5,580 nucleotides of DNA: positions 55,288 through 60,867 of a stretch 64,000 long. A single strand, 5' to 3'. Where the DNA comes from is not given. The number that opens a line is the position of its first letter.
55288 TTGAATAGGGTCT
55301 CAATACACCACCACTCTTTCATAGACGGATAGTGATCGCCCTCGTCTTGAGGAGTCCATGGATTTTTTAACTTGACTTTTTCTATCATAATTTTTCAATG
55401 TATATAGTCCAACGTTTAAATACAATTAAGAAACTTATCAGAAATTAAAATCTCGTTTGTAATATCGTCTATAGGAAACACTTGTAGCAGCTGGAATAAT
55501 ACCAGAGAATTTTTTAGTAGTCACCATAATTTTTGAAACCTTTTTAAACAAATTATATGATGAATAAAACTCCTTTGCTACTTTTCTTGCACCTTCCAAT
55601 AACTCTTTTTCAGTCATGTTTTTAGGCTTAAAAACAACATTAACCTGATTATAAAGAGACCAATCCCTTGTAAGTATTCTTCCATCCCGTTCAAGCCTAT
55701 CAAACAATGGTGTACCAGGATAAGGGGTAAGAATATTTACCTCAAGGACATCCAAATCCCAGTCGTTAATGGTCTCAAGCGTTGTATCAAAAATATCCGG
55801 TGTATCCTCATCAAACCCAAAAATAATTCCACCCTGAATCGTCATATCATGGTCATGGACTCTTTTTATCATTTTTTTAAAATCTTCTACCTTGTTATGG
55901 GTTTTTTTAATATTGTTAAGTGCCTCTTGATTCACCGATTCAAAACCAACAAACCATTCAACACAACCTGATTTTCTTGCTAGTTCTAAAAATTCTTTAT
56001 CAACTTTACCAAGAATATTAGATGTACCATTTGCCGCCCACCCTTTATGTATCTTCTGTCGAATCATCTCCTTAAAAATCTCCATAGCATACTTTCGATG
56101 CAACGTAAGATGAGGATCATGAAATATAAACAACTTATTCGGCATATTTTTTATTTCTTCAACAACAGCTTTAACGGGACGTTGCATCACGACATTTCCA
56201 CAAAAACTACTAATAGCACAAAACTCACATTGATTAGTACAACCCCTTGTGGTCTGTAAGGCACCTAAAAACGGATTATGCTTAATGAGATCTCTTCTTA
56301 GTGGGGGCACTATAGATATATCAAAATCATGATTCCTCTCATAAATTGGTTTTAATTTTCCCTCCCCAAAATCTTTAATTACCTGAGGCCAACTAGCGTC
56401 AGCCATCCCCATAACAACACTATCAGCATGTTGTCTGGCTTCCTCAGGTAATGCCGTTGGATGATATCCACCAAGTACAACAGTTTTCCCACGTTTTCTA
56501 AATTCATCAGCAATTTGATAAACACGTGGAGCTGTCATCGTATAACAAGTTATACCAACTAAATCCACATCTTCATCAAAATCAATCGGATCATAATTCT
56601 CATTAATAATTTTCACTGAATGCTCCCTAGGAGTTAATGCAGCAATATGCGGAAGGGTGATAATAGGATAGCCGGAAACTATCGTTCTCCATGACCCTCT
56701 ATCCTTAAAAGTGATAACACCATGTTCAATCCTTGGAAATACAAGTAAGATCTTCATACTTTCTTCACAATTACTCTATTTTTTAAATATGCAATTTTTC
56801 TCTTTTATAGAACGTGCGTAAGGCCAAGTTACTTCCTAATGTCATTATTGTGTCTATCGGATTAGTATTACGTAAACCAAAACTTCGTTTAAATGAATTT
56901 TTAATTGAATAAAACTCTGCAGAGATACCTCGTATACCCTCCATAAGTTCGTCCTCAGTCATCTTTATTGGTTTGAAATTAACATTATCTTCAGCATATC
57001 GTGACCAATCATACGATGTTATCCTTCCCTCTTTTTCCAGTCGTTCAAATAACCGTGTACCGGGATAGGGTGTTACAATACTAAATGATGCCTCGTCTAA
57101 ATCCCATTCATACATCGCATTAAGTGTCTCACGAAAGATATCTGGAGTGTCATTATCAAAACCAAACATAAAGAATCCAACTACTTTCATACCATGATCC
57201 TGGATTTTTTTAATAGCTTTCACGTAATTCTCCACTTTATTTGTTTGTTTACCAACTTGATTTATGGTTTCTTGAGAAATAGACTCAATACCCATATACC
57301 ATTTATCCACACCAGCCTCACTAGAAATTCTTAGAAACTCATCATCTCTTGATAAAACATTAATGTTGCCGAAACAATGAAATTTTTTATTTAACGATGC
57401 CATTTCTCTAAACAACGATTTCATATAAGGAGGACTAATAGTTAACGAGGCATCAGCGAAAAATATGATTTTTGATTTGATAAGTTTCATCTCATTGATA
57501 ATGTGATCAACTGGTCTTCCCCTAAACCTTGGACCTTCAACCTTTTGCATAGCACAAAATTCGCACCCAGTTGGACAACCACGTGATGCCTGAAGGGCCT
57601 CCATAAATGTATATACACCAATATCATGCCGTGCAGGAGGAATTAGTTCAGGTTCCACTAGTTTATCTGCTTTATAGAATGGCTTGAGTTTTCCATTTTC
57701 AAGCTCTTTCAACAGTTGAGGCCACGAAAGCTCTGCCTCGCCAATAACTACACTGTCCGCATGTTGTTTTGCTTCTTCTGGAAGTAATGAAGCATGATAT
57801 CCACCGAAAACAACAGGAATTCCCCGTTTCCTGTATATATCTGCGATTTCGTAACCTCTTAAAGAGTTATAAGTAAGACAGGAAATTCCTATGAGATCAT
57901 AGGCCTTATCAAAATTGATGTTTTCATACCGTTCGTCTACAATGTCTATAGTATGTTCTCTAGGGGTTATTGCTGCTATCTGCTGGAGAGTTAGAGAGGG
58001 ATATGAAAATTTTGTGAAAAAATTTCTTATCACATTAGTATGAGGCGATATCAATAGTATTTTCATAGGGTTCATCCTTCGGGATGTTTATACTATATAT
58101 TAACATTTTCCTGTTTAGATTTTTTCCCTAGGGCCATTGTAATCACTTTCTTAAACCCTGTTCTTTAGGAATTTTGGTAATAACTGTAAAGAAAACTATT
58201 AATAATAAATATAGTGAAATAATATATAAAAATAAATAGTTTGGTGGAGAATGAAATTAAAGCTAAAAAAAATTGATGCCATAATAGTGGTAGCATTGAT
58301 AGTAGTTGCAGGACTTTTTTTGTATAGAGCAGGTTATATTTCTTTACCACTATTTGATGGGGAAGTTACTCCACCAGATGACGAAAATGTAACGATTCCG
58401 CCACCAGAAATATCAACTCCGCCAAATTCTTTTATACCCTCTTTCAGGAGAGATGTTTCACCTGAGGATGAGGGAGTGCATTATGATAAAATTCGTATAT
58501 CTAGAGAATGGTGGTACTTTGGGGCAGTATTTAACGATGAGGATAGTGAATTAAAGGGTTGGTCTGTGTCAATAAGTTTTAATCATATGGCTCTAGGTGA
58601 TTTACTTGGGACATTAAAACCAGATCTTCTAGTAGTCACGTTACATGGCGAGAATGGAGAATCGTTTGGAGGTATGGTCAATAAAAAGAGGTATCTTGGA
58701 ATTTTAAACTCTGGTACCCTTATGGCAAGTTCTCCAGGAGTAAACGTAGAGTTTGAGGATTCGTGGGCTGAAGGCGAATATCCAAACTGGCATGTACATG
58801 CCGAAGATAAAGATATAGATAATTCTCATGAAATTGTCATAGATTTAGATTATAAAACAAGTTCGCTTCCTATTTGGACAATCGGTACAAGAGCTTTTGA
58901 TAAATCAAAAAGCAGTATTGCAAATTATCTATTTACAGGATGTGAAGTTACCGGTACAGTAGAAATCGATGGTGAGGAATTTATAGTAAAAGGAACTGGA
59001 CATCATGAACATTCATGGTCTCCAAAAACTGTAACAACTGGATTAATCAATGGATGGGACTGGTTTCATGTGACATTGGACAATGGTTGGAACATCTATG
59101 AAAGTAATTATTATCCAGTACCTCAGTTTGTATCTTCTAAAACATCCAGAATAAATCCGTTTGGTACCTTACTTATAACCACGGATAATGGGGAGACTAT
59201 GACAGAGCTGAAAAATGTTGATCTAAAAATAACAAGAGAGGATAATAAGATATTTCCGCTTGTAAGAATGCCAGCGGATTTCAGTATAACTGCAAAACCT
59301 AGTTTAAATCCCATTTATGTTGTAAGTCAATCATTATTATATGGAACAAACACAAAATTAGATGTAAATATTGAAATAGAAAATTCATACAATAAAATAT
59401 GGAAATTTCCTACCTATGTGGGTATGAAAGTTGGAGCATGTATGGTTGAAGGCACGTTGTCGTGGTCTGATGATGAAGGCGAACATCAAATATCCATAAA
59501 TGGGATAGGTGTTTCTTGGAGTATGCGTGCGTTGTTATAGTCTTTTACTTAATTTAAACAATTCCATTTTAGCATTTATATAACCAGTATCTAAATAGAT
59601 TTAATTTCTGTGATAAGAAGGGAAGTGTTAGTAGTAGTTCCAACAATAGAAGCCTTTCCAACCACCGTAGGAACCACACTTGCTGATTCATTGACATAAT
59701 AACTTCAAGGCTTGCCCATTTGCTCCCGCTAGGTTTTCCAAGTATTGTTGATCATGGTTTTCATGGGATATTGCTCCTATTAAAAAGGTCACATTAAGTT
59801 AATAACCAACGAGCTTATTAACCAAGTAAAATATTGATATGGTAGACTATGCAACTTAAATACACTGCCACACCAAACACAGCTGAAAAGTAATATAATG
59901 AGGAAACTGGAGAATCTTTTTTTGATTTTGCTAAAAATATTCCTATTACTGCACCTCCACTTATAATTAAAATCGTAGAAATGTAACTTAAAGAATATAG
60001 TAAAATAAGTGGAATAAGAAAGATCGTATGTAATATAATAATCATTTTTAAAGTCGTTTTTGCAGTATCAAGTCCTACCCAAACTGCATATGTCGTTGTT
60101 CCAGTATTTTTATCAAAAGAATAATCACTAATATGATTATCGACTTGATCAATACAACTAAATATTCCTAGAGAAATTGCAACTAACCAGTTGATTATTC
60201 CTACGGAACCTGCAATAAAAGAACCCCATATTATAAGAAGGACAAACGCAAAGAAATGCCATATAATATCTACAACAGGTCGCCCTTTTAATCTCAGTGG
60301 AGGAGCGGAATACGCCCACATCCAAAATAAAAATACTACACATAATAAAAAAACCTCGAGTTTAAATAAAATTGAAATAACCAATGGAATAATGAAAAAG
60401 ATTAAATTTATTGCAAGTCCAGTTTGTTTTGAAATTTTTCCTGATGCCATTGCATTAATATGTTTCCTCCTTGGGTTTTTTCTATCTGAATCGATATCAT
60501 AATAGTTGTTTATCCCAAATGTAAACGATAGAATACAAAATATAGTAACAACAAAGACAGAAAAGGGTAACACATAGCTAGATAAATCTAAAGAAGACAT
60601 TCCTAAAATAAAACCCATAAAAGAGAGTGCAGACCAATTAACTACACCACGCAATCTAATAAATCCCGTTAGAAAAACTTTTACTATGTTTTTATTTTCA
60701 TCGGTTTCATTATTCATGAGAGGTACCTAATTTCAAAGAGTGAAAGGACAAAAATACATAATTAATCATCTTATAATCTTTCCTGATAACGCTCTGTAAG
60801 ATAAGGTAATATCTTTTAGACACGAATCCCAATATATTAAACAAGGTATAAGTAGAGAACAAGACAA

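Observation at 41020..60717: ~20-kb island rich in isoprenoid-tailoring enzyme families next to the mevalonate pathway: candidate undescribed lipid/terpenoid modification system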

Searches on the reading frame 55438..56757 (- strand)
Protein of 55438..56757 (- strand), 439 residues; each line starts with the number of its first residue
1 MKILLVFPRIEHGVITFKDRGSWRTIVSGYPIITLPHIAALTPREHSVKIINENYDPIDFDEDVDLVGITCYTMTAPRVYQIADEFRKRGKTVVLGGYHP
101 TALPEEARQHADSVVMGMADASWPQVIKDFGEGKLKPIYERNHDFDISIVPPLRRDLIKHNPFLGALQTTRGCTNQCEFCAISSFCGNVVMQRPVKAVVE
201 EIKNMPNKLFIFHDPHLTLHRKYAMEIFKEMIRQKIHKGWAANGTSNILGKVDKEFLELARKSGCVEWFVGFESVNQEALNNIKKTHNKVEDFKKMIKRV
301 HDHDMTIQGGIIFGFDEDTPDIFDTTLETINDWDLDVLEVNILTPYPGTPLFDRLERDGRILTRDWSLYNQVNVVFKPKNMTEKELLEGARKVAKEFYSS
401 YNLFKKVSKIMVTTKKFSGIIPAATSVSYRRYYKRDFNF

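Call 4: search_protein_families(library=pfam, proteins=[window:55438-56757:-], max_evalue=0.01)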
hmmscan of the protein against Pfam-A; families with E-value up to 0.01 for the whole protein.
window:55438-56757:- (439 aa): 3 families
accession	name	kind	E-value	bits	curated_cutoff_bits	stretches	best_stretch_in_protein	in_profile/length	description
PF04055.27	Radical_SAM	-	1.6e-18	67.9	29.5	1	168-329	2-165/166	Radical SAM superfamily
PF02310.24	B12-binding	-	1.8e-12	47.6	32.1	1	61-121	49-115/121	B12 binding domain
PF13282.11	DUF4070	-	1e-06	29.2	22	1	349-415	1-66/144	Domain of unknown function (DUF4070)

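Call 6: search_protein_families(library=ncbifam, proteins=[window:55438-56757:-], max_evalue=0.001)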
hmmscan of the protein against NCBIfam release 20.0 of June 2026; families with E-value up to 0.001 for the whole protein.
window:55438-56757:- (439 aa): 27 families (the best 25 are shown)
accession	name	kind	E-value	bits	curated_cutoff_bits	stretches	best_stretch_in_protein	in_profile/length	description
TIGR02026.1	BchE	equivalog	1.4e-34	119.8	481.35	1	168-406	198-436/497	magnesium-protoporphyrin IX monomethyl ester anaerobic oxidative cyclase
TIGR03471.1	HpnJ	equivalog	8.7e-32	110.6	577.6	1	136-413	176-449/472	hopanoid biosynthesis associated radical SAM protein HpnJ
TIGR04013.1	B12_SAM_MJ_1487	hypoth_equivalog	1.4e-22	80.1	251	2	47-207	27-194/382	TIGR04013 family B12-binding domain/radical SAM domain-containing protein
TIGR04072.2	rSAM_ladder_B12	equivalog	6e-21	74.6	360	1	75-370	82-386/443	lipid biosynthesis B12-binding/radical SAM protein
TIGR04367.1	HpnR_B12_rSAM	equivalog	6.4e-20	71.1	650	1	166-382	188-397/490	hopanoid C-3 methylase HpnR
TIGR04479.1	bcpD_PhpK_rSAM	subfamily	2.1e-19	69.3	600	1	167-354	244-430/504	PhpK family radical SAM P-methyltransferase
TIGR04014.1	B12_SAM_MJ_0865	equivalog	6e-19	68.1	360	1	76-354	54-357/434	methyl-coenzyme M reductase glutamine C-methyltransferase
TIGR01578.1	MiaB-like-B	hypoth_equivalog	1.4e-15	57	314.7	2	74-205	50-174/421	tRNA (N(6)-L-threonylcarbamoyladenosine(37)-C(2))-methylthiotransferase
NF038361.1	rSAM_Sden_1168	equivalog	1.6e-14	53.4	575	1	167-379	285-497/560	Sden_1168 family B12-binding radical SAM P-methyltransferase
NF033070.1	rSAM_AprD4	equivalog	5e-14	52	500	1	146-396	169-429/456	AprD4 family radical SAM diol-dehydratase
TIGR00089.1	TIGR00089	subfamily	1.7e-11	43.6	251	1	75-208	51-183/429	MiaB/RimO family radical SAM methylthiotransferase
NF050148.1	rSAM_ApyD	equivalog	6.4e-11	41.4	750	1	168-355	203-393/645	RiPP biosynthesis radical SAM protein ApyD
TIGR00433.2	bioB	equivalog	6.2e-10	38.8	225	1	171-354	49-232/307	biotin synthase BioB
TIGR04385.1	B12_rSAM_cofa1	equivalog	1e-09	38.2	450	1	167-306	198-337/438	B12 lower ligand biosynthesis radical SAM protein BzaD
TIGR04428.1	B12_rSAM_trp_MT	equivalog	3e-09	35.8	500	1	164-339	216-404/558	tryptophan 2-C-methyltransferase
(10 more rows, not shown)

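Call 29: search_solved_structures(query=window:55438-56757:-, max_evalue=0.001)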
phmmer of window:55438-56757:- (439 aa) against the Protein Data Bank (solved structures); distinct sequences matched with E-value up to 0.001: 4.
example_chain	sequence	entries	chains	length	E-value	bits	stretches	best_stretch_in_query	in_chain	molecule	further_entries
9ccb_A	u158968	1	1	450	3.5e-11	45.8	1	167-355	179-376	Radical SAM core domain-containing protein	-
6fd2_B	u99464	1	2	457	1.7e-06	30.3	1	135-354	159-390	Putative apramycin biosynthetic oxidoreductase 4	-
6wte_A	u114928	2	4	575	8.7e-05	24.7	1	163-351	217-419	B12-binding domain-containing protein | Tryptophan-C2-methyltransferase containing B12-binding domain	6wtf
2qgq_A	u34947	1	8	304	0.00085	21.5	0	168-357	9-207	Protein TM_1862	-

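Call 43: find_homologous_proteins(query=window:55438-56757:-, max_evalue=1e-10)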
Query window:55438-56757:- (439 aa): 5054 proteins with E <= 1e-10 among 8000 candidates; the best 120 are listed.
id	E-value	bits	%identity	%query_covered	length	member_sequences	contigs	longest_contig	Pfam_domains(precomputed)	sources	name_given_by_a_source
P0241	1.4e-294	995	96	100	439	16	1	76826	PF04055.28,PF13282.12,PF02310.25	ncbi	-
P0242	6.1e-259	877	83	100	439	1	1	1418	PF04055.28,PF13282.12,PF02310.25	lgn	-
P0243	1.0e-258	877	83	100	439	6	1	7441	PF04055.28,PF13282.12,PF02310.25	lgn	-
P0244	1.2e-258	876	83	100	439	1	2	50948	PF04055.28,PF13282.12,PF02310.25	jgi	jgi:radical SAM superfamily enzyme YgiQ (UPF0313 family)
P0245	1.4e-258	876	83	100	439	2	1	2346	PF04055.28,PF13282.12,PF02310.25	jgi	jgi:radical SAM superfamily enzyme YgiQ (UPF0313 family)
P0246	2.1e-258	875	82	100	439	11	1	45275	PF04055.28,PF13282.12,PF02310.25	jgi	-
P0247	3.4e-258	875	82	100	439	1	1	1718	PF04055.28,PF13282.12,PF02310.25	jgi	-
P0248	2.7e-255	865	81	100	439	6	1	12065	PF04055.28,PF13282.12,PF02310.25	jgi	-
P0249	1.2e-254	863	80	100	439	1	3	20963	PF04055.28,PF13282.12,PF02310.25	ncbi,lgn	-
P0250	9.5e-254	860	81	100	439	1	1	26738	PF04055.28,PF13282.12,PF02310.25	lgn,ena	-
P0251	2.2e-253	859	80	100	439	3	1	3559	PF04055.28,PF02310.25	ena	-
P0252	5.8e-253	858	80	100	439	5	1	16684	PF04055.28,PF13282.12,PF02310.25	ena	-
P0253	2.2e-252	856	81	100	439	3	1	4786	PF04055.28,PF13282.12,PF02310.25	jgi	-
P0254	3.2e-252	855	78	100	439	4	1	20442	PF04055.28,PF13282.12,PF02310.25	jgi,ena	-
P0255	8.1e-252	854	79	100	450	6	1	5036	PF04055.28,PF13282.12,PF02310.25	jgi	-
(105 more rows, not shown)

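Call 58: find_encoding_contigs(protein=P0241, flank=10000, max_places=2)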
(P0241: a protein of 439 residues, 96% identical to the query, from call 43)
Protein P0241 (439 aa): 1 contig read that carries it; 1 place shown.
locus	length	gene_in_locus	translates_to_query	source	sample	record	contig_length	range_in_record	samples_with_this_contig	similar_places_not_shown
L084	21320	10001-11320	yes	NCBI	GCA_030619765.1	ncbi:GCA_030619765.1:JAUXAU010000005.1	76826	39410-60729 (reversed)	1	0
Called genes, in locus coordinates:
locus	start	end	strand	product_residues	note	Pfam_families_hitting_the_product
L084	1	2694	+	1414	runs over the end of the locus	PF13620:CarboxypepD_reg (faint), PF03706:LPG_synthase_TM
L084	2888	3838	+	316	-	PF22700:MVD-like_N (faint), PF00288:GHMP_kinases_N, PF08544:GHMP_kinases_C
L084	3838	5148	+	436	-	PF20695:UbiD_N, PF01977:UbiD, PF20696:UbiD_C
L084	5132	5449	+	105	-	PF21758:LpdD_chaperone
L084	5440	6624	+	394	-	PF04412:AcnX, PF28403:AcnX_2nd, PF28406:AcnX_3rd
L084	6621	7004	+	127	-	PF01989:AcnX_swivel_put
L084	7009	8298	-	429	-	-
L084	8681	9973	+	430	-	PF02310:B12-binding, PF04055:Radical_SAM, PF13282:DUF4070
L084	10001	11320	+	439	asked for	PF02310:B12-binding, PF04055:Radical_SAM, PF13282:DUF4070 (weak)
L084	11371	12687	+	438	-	-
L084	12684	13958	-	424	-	PF00501:AMP-binding, PF14535:AMP-binding_C_2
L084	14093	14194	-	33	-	-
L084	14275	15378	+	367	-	PF04055:Radical_SAM, PF13186:SPASM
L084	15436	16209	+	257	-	PF04989:RMNT_CmcI (weak), PF13578:Methyltransf_24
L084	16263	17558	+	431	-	PF00201:UDPGT, PF04101:Glyco_tran_28_C, PF06722:EryCIII-like_C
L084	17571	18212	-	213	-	PF03059:NAS, PF01209:Ubie_methyltran (weak), PF13847:Methyltransf_31 (weak), PF08241:Methyltransf_11 (weak), PF13649:Methyltransf_25 (weak)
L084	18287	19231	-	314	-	PF01073:3Beta_HSD, PF01370:Epimerase, PF02719:Polysacc_synt_2, PF04321:RmlD_sub_bind, PF05368:NmrA, PF13460:NAD_binding_10, PF16363:GDP_Man_Dehyd, PF07993:NAD_binding_4 (weak)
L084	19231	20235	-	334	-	PF01040:UbiA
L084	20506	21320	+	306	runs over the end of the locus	PF02729:OTCace_N, PF00185:OTCace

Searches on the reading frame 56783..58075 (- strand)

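Call 4: search_protein_families(library=pfam, proteins=[window:56783-58075:-], max_evalue=0.01)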
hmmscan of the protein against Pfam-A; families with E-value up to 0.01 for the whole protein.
window:56783-58075:- (430 aa): 5 families
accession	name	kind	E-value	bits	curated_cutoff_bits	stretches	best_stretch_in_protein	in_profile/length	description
PF04055.27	Radical_SAM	-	1.1e-21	78.1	29.5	1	164-319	4-164/166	Radical SAM superfamily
PF02310.24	B12-binding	-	5e-10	39.7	32.1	1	56-118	49-117/121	B12 binding domain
PF13282.11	DUF4070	-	3.1e-07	30.9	22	1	340-399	1-59/144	Domain of unknown function (DUF4070)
PF19864.5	Radical_SAM_N2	-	0.00011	22.1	29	1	55-138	55-138/151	Radical SAM proteins, N-terminal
PF23353.1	BBS2_hp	-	0.001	19.5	27.7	0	192-231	28-67/98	BBS2 hairpin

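Call 6: search_protein_families(library=ncbifam, proteins=[window:56783-58075:-], max_evalue=0.001)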
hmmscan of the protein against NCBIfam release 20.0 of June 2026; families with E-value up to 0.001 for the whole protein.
window:56783-58075:- (430 aa): 25 families
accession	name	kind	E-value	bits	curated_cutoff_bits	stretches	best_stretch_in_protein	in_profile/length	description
TIGR02026.1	BchE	equivalog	2.8e-30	105.6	481.35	1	161-399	197-438/497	magnesium-protoporphyrin IX monomethyl ester anaerobic oxidative cyclase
TIGR03471.1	HpnJ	equivalog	1.1e-26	93.8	577.6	1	160-390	199-434/472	hopanoid biosynthesis associated radical SAM protein HpnJ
TIGR04072.2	rSAM_ladder_B12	equivalog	6.5e-26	91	360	1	80-354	93-380/443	lipid biosynthesis B12-binding/radical SAM protein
TIGR04013.1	B12_SAM_MJ_1487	hypoth_equivalog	8.4e-22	77.5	251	1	41-201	26-194/382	TIGR04013 family B12-binding domain/radical SAM domain-containing protein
TIGR04014.1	B12_SAM_MJ_0865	equivalog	1e-21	77.3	360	1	76-348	56-360/434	methyl-coenzyme M reductase glutamine C-methyltransferase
TIGR04367.1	HpnR_B12_rSAM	equivalog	1e-18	67.1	650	1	152-358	180-383/490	hopanoid C-3 methylase HpnR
TIGR04479.1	bcpD_PhpK_rSAM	subfamily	6.4e-18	64.4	600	1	161-321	244-406/504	PhpK family radical SAM P-methyltransferase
NF038361.1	rSAM_Sden_1168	equivalog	1.7e-17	63.2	575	1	161-358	285-484/560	Sden_1168 family B12-binding radical SAM P-methyltransferase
NF033070.1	rSAM_AprD4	equivalog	6e-15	55.1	500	1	156-382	194-425/456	AprD4 family radical SAM diol-dehydratase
TIGR03975.1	rSAM_ocin_1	subfamily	1.6e-11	43.5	281.85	1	161-321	264-427/606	RiPP maturation radical SAM C-methyltransferase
NF050148.1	rSAM_ApyD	equivalog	2.9e-11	42.5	750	1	161-356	202-400/645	RiPP biosynthesis radical SAM protein ApyD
TIGR04385.1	B12_rSAM_cofa1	equivalog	3.5e-11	43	450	1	153-319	190-359/438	B12 lower ligand biosynthesis radical SAM protein BzaD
NF045585.1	rSAM_slr0320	equivalog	5.6e-10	38.3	775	1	157-319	234-404/511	photosystem II high light acclimation radical SAM protein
TIGR04295.1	B12_rSAM_oligo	hypoth_equivalog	7.8e-10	38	400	1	161-343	203-381/422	TIGR04295 family B12-binding domain-containing radical SAM protein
NF053742.1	LipS1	equivalog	1.1e-07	31.7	230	1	266-345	115-194/268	LipS1 family lipoyl synthase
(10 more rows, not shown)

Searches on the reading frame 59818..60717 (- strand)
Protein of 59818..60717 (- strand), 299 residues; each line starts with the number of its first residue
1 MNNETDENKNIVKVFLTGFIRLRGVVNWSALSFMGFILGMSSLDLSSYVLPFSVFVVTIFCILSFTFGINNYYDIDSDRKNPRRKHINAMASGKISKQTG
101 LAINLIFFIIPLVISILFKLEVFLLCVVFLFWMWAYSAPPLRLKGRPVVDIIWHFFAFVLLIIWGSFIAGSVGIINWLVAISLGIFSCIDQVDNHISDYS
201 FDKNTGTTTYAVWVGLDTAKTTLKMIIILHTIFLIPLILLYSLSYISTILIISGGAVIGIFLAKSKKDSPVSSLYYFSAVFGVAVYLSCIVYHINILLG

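Call 4: search_protein_families(library=pfam, proteins=[window:59818-60717:-], max_evalue=0.01)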
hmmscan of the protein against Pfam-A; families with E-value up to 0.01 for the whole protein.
window:59818-60717:- (299 aa): 1 family
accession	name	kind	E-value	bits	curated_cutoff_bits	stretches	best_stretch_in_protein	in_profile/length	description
PF01040.23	UbiA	-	1.3e-25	90.5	34.2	1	49-266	19-235/250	UbiA prenyltransferase family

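Call 6: search_protein_families(library=ncbifam, proteins=[window:59818-60717:-], max_evalue=0.001)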
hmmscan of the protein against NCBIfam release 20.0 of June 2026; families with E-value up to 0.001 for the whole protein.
window:59818-60717:- (299 aa): 17 families
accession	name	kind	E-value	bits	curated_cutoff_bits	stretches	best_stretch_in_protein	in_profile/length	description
NF009516.0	PRK12875.1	equivalog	3e-16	59.4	205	1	35-290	39-286/292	prenyltransferase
NF010119.0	PRK13595.1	equivalog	5.3e-14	52.4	248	1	33-282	32-271/292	prenyltransferase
NF006088.0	PRK08238.1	equivalog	1e-13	50.8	351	1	30-189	208-361/482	UbiA family prenyltransferase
NF009523.0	PRK12884.1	equivalog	5.3e-13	48.8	269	1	36-254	27-237/279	prenyltransferase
TIGR01475.1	ubiA_other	subfamily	1.1e-12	48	180.8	1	55-297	39-277/282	UbiA-like polyprenyltransferase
NF009608.0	PRK13105.1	equivalog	1.3e-11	44.2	217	1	54-240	43-231/291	prenyltransferase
NF009521.0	PRK12882.1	equivalog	3.1e-11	43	296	1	17-281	6-267/280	geranylgeranylglycerol-phosphate geranylgeranyltransferase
NF005742.0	PRK07566.1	equivalog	8.6e-11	41.5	313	1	64-252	80-268/315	chlorophyll synthase ChlG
NF008977.0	PRK12324.1-2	equivalog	3.2e-09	36.6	234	1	19-181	5-163/297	decaprenyl-phosphate phosphoribosyltransferase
NF008978.0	PRK12324.1-4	equivalog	3.1e-08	32.9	207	1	53-181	69-195/322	decaprenyl-phosphate phosphoribosyltransferase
NF009522.0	PRK12883.1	equivalog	3.5e-08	33.3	353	1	54-251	43-232/279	geranylgeranylglycerol-phosphate geranylgeranyltransferase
NF009525.0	PRK12887.1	equivalog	9.3e-08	31.7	226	1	53-267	55-276/310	homogentisate phytyltransferase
NF004751.0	PRK06080.1-3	equivalog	1.2e-07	31.6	264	1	55-247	51-245/296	1,4-dihydroxy-2-naphthoate polyprenyltransferase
NF004749.0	PRK06080.1-1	equivalog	4.3e-07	29.4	277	1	35-260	41-270/311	1,4-dihydroxy-2-naphthoate polyprenyltransferase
NF009609.0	PRK13106.1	equivalog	6.7e-06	25.7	349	1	18-291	20-293/301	prenyltransferase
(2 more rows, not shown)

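Call 62: search_solved_structures(query=window:59818-60717:-, max_evalue=0.001)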
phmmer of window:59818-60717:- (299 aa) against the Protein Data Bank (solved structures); distinct sequences matched with E-value up to 0.001: 1.
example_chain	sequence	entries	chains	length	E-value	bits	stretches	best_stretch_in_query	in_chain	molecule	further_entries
4tq3_A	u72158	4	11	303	1.1e-09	41.5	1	19-267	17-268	Prenyltransferase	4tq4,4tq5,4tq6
